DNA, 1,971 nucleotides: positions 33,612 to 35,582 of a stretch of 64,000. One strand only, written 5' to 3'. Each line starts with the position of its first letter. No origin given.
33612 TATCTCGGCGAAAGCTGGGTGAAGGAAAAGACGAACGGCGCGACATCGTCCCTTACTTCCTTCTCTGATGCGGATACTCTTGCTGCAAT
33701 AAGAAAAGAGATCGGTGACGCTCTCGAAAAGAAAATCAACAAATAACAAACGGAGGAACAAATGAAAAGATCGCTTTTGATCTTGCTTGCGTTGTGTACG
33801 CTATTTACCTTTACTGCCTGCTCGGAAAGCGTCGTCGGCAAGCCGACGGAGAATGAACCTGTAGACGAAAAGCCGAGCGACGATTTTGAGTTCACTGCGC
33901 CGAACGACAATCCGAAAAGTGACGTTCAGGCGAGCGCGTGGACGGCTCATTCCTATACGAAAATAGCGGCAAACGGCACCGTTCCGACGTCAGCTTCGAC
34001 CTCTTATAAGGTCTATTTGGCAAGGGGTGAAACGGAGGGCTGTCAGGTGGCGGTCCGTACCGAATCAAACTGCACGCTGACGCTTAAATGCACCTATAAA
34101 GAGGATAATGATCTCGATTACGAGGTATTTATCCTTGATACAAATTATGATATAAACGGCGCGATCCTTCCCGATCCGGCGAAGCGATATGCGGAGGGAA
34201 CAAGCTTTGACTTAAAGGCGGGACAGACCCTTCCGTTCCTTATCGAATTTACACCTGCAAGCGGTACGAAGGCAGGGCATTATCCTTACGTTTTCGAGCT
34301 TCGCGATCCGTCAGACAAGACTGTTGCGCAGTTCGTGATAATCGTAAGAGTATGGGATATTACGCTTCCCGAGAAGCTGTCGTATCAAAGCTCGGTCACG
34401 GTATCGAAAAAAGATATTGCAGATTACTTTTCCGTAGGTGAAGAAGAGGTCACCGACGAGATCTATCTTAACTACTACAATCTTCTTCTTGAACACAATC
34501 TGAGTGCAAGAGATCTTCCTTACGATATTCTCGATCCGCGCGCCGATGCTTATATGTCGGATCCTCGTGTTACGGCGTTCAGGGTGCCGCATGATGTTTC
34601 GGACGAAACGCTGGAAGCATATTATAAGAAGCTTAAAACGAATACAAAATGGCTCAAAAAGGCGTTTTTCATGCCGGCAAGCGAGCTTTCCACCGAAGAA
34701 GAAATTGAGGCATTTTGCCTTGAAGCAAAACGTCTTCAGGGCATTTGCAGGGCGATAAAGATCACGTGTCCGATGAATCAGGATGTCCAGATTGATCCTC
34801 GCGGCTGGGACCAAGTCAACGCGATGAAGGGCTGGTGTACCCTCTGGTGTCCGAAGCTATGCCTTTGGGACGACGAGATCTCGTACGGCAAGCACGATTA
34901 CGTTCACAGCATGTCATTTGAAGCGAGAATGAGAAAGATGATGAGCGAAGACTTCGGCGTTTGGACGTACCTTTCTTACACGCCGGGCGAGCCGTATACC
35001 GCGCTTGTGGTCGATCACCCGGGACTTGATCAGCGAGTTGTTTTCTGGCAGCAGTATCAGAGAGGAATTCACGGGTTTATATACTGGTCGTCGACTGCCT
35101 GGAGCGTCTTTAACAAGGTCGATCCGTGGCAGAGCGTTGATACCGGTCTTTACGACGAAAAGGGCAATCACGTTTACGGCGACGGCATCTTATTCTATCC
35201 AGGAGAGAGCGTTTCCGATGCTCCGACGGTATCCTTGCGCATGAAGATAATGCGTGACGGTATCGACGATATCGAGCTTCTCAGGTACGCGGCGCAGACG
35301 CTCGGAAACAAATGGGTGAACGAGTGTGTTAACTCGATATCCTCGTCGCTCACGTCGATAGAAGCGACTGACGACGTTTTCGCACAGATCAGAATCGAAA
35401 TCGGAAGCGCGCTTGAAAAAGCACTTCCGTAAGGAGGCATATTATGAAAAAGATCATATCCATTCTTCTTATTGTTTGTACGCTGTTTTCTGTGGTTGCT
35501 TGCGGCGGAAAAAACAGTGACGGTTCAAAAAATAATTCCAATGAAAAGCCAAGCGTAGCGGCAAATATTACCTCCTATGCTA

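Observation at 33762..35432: Paralogue P2 has lost the putative catalytic Asp-Glu pair and other core motifs: a possible non-catalytic glycan-binding copy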

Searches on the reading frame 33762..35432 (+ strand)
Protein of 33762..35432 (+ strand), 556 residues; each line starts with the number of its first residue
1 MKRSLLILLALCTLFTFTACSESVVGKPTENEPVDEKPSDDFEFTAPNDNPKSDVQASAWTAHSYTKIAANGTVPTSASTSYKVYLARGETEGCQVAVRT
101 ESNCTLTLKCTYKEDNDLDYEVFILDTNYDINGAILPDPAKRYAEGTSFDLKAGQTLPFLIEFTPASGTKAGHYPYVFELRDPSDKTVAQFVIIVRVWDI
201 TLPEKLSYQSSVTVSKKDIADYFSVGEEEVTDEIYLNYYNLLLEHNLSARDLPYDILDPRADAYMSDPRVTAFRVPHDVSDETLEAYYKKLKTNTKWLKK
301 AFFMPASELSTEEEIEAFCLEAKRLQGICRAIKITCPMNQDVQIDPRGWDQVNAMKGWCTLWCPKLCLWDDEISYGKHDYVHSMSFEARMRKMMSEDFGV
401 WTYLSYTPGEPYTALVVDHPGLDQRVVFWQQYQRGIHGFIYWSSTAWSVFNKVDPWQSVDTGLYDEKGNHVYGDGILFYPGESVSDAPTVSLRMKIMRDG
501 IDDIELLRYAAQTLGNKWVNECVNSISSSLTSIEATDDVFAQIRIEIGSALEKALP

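Call 4: search_protein_families(library=pfam, proteins=[window:33762-35432:+], max_evalue=0.01)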
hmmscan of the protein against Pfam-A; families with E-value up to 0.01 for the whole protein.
window:33762-35432:+ (556 aa): 1 family
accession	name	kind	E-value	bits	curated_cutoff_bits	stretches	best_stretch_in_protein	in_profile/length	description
PF13320.12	GH123_cat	-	4.8e-11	43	23.1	1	389-509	215-323/324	Glycoside hydrolase 123, catalytic domain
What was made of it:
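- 33762..35432 (+): P2: 556-aa GH123-fold lipoprotein lacking the catalytic-stabiliser Asp (the finding). Pfam PF13320 GH123_cat, 43 bits against a cut-off of 23.1 (call 4).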

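Call 7: search_solved_structures(query=window:33762-35432:+, max_evalue=1, show_alignments=3)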
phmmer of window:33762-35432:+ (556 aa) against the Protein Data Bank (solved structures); distinct sequences matched with E-value up to 1: 6.
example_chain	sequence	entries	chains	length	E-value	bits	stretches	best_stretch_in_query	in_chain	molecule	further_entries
8k2h_B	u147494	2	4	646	6.5e-13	51.4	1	252-513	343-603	Oligosaccharide/Monosaccharide-releasing beta-N-acetylhexosaminidase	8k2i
8k2f_A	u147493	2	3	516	1.7e-10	43.4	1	388-526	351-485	Oligosaccharide-releasing beta-N-acetylgalactosaminidase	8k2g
8k2j_A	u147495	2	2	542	6.8e-08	34.8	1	381-510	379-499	Oligosaccharide/Monosaccharide-releasing beta-N-acetylgalactosaminidase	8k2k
8k2l_A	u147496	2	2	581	0.00011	24.2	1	424-517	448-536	Monosaccharide-releasing beta-N-acetylgalactosaminidase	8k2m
8q8h_A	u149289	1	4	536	0.00017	23.6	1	395-510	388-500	beta-D-GalNAcase from Niabella aurantiaca DSM 17617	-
8p4l_A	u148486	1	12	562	0.00017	23.5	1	395-510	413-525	Beta-N-acetylgalactosaminidase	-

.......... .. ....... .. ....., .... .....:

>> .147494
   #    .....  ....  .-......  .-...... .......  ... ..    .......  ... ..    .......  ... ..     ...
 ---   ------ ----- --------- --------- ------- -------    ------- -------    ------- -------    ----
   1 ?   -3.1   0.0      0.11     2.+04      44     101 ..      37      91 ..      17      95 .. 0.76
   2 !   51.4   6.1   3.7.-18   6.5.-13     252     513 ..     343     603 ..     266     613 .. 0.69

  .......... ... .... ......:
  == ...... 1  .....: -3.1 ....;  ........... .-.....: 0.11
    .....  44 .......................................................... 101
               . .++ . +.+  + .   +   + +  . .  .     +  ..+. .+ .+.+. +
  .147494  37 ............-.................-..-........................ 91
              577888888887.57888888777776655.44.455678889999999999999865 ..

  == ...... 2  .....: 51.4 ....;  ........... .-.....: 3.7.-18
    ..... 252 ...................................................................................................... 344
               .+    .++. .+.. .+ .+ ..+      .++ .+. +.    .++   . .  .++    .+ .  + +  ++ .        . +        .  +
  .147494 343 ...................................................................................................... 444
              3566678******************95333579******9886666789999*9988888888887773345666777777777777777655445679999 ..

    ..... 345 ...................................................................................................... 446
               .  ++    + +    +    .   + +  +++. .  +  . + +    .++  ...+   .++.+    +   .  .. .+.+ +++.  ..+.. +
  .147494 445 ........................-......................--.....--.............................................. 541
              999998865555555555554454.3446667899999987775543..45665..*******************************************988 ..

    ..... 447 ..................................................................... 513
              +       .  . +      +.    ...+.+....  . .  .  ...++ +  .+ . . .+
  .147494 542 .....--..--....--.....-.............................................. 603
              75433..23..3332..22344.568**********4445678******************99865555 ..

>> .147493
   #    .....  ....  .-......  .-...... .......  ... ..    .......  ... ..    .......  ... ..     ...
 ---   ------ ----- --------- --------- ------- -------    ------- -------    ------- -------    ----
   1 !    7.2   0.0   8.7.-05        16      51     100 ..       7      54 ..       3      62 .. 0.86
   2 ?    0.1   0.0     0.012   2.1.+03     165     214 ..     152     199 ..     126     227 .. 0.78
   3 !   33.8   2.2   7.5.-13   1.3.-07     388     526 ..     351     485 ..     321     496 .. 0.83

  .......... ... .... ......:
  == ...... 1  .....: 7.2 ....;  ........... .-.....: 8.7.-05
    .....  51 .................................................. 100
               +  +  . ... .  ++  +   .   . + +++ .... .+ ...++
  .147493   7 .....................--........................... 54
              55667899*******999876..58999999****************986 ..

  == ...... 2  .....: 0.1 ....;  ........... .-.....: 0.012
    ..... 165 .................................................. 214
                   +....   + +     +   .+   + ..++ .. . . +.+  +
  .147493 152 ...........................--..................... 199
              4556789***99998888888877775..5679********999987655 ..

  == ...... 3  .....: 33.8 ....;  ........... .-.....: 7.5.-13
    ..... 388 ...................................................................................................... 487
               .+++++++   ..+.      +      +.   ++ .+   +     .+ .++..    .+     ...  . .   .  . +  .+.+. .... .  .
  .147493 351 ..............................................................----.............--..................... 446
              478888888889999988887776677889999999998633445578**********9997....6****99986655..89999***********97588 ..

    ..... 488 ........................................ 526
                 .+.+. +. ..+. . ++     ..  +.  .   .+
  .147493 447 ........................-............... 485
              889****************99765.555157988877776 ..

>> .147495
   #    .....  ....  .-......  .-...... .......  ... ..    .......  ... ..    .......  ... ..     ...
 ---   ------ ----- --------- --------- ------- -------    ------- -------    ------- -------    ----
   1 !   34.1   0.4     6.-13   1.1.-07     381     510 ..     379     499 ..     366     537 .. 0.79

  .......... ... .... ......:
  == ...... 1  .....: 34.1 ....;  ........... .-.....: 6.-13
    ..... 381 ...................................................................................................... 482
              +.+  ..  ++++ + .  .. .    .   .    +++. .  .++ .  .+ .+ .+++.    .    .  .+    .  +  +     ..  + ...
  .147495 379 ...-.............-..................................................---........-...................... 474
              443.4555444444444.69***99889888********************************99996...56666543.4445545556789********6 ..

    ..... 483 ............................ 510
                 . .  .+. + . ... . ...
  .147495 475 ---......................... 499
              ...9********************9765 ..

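Call 17: find_homologous_proteins(query=window:33762-35432:+, max_evalue=1e-10)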
Query window:33762-35432:+ (556 aa): 301 proteins with E <= 1e-10 among 8000 candidates; the best 120 are listed.
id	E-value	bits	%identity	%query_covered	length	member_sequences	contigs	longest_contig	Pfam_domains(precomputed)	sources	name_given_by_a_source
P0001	0.0e+0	1217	93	100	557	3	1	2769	PF13320.13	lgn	-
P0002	0.0e+0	1142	87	100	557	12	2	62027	PF13320.13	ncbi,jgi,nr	ncbi:MAG: DUF4091 domain-containing protein [Ruminococcaceae bacterium]|nr:DUF4091 domain-containing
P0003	0.0e+0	1060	80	100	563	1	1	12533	PF13320.13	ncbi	-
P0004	1.5e-290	983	74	100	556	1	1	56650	PF13320.13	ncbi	-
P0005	1.5e-285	966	75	100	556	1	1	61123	PF13320.13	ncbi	-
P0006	5.1e-285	965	74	100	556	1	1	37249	PF13320.13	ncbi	-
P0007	5.5e-269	912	69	100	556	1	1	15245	PF13320.13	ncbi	-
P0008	4.3e-267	905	69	100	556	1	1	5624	PF13320.13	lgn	-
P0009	5.2e-263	892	68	100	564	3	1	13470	PF13320.13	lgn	-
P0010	4.0e-262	889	68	100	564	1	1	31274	PF13320.13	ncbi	-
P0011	2.1e-256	870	67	99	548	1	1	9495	PF13320.13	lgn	-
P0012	1.1e-254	864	66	100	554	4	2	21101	PF13320.13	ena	-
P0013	3.7e-253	859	65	100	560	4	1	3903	PF13320.13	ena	-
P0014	1.8e-242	824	62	100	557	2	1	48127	-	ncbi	-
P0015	5.8e-206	704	58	99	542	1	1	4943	PF13320.13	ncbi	-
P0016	5.3e-172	591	49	100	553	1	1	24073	PF13320.13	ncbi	-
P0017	5.1e-129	450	43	91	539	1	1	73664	PF13320.13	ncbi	-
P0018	3.3e-127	444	44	89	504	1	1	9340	PF13320.13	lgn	-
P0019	2.6e-125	437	39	100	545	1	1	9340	PF13320.13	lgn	-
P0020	3.7e-120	420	40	100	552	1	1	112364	PF13320.13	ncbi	-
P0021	1.2e-118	415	42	89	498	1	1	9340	PF13320.13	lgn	-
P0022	5.1e-115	403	40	100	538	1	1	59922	PF13320.13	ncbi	-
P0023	3.8e-114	400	42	89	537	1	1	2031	PF13320.13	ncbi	-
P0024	5.9e-114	400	39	100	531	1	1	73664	PF13320.13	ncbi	-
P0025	8.4e-114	399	39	100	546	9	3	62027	PF13320.13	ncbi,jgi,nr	ncbi:MAG: DUF4091 domain-containing protein [Ruminococcaceae bacterium]|nr:DUF4091 domain-containing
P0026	3.5e-113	397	38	100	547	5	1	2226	PF13320.13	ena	-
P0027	2.7e-112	394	39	100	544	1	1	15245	PF13320.13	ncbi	-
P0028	3.5e-112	394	39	100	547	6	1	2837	PF13320.13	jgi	jgi:hypothetical protein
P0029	3.7e-112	394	40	92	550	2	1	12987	PF13320.13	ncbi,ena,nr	ncbi:MAG: DUF4091 domain-containing protein [Clostridia bacterium]|nr:DUF4091 domain-containing prot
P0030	7.6e-112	393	38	99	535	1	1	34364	PF13320.13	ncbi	-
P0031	3.7e-111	391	38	100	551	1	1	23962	PF13320.13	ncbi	-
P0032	1.9e-110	388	39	100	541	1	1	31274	PF13320.13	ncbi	-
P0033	4.9e-110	387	38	100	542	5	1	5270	PF13320.13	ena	-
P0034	5.4e-110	387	39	100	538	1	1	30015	PF13320.13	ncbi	-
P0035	6.5e-110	386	39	100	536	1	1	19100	PF13320.13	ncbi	-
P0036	9.5e-110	386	42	90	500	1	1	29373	PF13320.13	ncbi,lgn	-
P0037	1.3e-109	386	39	100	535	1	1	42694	PF13320.13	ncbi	-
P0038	3.9e-109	384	38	100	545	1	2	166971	PF13320.13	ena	-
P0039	4.8e-109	384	40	100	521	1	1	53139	PF13320.13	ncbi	-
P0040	1.9e-108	382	40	89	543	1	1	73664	PF13320.13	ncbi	-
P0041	2.3e-108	381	39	99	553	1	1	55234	PF13320.13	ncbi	-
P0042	2.6e-108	381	40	90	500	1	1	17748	PF13320.13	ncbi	-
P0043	2.7e-108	381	39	100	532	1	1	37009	PF13320.13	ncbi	-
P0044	6.5e-108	380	40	91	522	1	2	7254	PF13320.13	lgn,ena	-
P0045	1.3e-107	379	39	100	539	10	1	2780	PF13320.13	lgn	-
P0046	1.4e-107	379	37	100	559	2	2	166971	PF13320.13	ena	-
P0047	2.0e-107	378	39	100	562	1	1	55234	PF13320.13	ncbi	-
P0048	2.8e-107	378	40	91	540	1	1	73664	PF13320.13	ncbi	-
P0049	2.9e-107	378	39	92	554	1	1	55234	PF13320.13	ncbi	-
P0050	4.3e-107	377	38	99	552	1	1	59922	PF13320.13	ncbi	-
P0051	8.0e-107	376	38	100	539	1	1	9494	PF13320.13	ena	-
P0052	1.2e-106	376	38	100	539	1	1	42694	PF13320.13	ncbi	-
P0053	1.8e-106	375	41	92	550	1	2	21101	PF13320.13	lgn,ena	-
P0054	2.2e-106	375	37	100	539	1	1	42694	PF13320.13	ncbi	-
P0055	2.5e-106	375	39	91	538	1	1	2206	PF13320.13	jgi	-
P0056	2.6e-106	375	39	100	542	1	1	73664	PF13320.13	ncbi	-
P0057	3.3e-106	374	38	100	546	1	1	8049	PF13320.13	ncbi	-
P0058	4.3e-106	374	37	100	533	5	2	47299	PF13320.13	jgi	-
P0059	5.3e-106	374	39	100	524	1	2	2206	PF13320.13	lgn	-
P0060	9.4e-106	373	39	91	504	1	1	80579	PF13320.13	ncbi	-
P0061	1.2e-105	372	38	100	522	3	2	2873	PF13320.13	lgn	-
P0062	1.3e-105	372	37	100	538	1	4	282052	PF13320.13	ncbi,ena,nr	ncbi:MAG: DUF4091 domain-containing protein [Clostridia bacterium]|nr:DUF4091 domain-containing prot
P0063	1.7e-105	372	40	90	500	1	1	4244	PF13320.13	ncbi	-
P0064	1.8e-105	372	38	100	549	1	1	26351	PF13320.13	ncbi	-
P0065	1.9e-105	372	40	92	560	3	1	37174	PF13320.13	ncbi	-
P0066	2.1e-105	372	40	92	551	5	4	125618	PF13320.13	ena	-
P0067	2.2e-105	372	38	98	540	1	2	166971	PF13320.13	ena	-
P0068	2.7e-105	371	38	100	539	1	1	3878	PF13320.13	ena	-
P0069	3.0e-105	371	41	90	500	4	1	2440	PF13320.13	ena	-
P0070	3.1e-105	371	40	89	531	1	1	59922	PF13320.13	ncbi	-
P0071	3.7e-105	371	39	90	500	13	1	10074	PF13320.13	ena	-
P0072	4.6e-105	370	39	92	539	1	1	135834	PF13320.13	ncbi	-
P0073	9.5e-105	369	38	100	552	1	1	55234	PF13320.13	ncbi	-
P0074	1.0e-104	369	40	90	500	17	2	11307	PF13320.13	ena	-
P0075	1.1e-104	369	39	93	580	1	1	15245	PF13320.13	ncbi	-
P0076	1.4e-104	369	41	88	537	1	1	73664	PF13320.13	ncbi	-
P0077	1.4e-104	369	38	100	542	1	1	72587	PF13320.13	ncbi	-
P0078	1.8e-104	369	39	92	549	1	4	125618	PF13320.13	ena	-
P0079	1.8e-104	369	38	91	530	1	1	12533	PF13320.13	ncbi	-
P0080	2.9e-104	368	38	100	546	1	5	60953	PF13320.13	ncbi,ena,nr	ncbi:MAG: DUF4091 domain-containing protein [Clostridia bacterium]|nr:DUF4091 domain-containing prot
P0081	3.5e-104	368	38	100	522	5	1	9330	PF13320.13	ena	-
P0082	9.3e-104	366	39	100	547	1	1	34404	PF13320.13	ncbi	-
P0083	1.4e-103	366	39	89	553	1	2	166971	PF13320.13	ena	-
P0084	1.6e-103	365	38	100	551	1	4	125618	PF13320.13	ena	-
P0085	1.7e-103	365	38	100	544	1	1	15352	PF13320.13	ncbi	-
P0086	1.7e-103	365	38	100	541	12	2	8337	PF13320.13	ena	-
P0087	2.0e-103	365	38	100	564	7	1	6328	PF13320.13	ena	-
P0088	2.0e-103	365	36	100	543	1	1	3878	PF13320.13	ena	-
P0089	2.5e-103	365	38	91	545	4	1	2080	PF13320.13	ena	-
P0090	2.7e-103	365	37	100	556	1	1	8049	PF13320.13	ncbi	-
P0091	2.7e-103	365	38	100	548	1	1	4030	PF13320.13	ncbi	-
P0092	3.8e-103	364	38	100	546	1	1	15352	PF13320.13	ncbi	-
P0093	2.3e-102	362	38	100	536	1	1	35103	PF13320.13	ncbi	-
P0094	3.1e-102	361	40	90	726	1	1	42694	PF13320.13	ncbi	-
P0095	3.5e-102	361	37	100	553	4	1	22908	PF13320.13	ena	-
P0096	3.6e-102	361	39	100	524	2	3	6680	PF13320.13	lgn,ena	-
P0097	6.3e-102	360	37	100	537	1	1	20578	PF13320.13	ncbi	-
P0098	8.7e-102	360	39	93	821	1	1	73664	PF13320.13,PF02095.22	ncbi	-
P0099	1.3e-101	359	37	100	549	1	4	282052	PF13320.13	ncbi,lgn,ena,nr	ncbi:MAG: DUF4091 domain-containing protein [Clostridia bacterium]|nr:DUF4091 domain-containing prot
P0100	3.6e-101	358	39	100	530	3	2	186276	PF13320.13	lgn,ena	-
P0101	4.1e-101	357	36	100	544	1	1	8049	PF13320.13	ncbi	-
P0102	8.9e-101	356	37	100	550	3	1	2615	PF13320.13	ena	-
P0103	1.1e-100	356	38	100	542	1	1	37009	PF13320.13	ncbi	-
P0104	2.9e-100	355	36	100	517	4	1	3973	PF13320.13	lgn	-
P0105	6.1e-100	354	37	100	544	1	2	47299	PF13320.13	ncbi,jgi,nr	ncbi:MAG: DUF4091 domain-containing protein [Ruminococcaceae bacterium]|nr:DUF4091 domain-containing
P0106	6.6e-100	353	35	100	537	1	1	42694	PF13320.13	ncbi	-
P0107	7.3e-100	353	39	90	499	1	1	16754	PF13320.13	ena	-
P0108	8.2e-100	353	36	100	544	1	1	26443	PF13320.13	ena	-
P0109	9.0e-100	353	36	100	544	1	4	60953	PF13320.13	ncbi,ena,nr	ncbi:MAG: DUF4091 domain-containing protein [Clostridia bacterium]|nr:DUF4091 domain-containing prot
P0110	1.2e-99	353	40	91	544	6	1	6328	PF13320.13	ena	-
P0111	2.2e-99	352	37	100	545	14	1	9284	PF13320.13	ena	-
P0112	5.2e-99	351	38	92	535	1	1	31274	PF13320.13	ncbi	-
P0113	6.7e-99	350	39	91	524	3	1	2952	PF13320.13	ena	-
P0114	8.3e-99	350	37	89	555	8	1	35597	PF13320.13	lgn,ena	-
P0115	8.6e-99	350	36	100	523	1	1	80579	PF13320.13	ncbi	-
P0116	1.4e-98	349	39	89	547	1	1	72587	PF13320.13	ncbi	-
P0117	1.8e-98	349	38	89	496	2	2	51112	PF13320.13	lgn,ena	-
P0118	2.2e-98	348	37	91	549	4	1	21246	PF13320.13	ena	-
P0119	3.0e-98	348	36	91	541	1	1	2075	PF13320.13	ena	-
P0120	4.8e-98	347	38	100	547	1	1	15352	PF13320.13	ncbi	-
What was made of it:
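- On GH123 (CAZy) / Pfam PF13320 GH123_cat (formerly DUF4091): All 16 database orthologues except P0014 carry the precomputed PF13320 hit (call 17).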

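Call 25: find_encoding_contigs(protein=P0002, flank=10000, max_places=2)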
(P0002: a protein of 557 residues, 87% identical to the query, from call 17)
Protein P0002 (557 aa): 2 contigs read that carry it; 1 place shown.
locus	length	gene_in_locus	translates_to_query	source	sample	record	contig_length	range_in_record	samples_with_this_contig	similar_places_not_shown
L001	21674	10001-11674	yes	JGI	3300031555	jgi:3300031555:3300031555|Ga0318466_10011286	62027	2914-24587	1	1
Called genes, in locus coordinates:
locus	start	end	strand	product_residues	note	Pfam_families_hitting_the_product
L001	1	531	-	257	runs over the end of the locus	PF02578:Cu-oxidase_4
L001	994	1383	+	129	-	PF02452:PemK_toxin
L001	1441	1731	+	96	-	-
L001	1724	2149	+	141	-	PF05168:HEPN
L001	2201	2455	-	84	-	-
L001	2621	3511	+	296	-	PF20138:DUF6528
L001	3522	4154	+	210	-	-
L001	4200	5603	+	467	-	-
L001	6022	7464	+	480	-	-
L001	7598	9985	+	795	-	PF13320:GH123_cat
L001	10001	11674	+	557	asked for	PF13320:GH123_cat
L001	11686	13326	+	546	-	PF13320:GH123_cat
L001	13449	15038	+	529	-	PF13320:GH123_cat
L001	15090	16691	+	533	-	PF13320:GH123_cat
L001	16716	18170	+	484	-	PF13320:GH123_cat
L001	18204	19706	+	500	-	PF13320:GH123_cat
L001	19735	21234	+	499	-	PF13320:GH123_cat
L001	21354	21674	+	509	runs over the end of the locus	PF13320:GH123_cat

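Call 26: find_encoding_contigs(protein=P0016, flank=10000, max_places=2)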
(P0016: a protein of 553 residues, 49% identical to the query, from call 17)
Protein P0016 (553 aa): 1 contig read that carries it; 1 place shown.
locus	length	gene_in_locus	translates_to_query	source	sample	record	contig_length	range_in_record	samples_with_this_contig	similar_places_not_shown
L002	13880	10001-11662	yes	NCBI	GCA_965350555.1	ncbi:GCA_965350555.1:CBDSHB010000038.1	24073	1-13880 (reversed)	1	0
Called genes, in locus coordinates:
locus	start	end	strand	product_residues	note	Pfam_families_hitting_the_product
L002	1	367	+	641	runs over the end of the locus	-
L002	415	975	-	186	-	PF02441:Flavoprotein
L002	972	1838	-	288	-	PF16924:DpaA_N, PF02826:2-Hacid_dh_C (weak)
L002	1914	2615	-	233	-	PF04542:Sigma70_r2, PF08281:Sigma70_r4_2 (faint), PF04545:Sigma70_r4, PF01381:HTH_3 (weak)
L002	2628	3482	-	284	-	PF03419:Peptidase_U4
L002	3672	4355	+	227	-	PF13306:LRR_5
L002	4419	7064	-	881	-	PF00690:Cation_ATPase_N, PF00122:E1-E2_ATPase, PF00702:Hydrolase, PF13246:Cation_ATPase, PF00689:Cation_ATPase_C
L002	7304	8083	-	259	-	PF02578:Cu-oxidase_4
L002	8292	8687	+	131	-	PF02452:PemK_toxin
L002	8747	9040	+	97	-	-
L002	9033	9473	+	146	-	PF05168:HEPN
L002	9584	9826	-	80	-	-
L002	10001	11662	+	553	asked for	PF13320:GH123_cat (weak)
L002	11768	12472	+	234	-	PF27840:ScmC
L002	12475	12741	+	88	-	PF05402:PqqD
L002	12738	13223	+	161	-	-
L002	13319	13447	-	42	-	-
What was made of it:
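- In L002 the P2-type gene stands alone, without enzymes or the solute-binding protein next to it (call 26).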

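Call 27: find_encoding_contigs(protein=P0014, flank=10000, max_places=1)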
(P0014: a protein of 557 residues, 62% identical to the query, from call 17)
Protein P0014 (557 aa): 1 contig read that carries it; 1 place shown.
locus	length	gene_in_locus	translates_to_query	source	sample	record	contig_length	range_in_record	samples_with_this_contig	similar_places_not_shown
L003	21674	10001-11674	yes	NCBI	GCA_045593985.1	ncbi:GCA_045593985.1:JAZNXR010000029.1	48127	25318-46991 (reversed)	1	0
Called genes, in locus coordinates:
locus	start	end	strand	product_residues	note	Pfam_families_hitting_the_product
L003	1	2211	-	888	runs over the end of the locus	PF00690:Cation_ATPase_N, PF00122:E1-E2_ATPase, PF00702:Hydrolase, PF13246:Cation_ATPase, PF00689:Cation_ATPase_C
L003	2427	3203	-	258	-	PF02578:Cu-oxidase_4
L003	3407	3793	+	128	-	PF02452:PemK_toxin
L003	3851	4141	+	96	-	-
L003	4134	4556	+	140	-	PF05168:HEPN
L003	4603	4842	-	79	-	-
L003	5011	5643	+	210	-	-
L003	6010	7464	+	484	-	-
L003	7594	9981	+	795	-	PF13320:GH123_cat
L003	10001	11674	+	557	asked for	-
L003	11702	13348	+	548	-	PF13320:GH123_cat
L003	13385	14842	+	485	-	PF13320:GH123_cat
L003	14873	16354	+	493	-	PF13320:GH123_cat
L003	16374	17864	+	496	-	PF13320:GH123_cat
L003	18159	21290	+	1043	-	PF00149:Metallophos (weak)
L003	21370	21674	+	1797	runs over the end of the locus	-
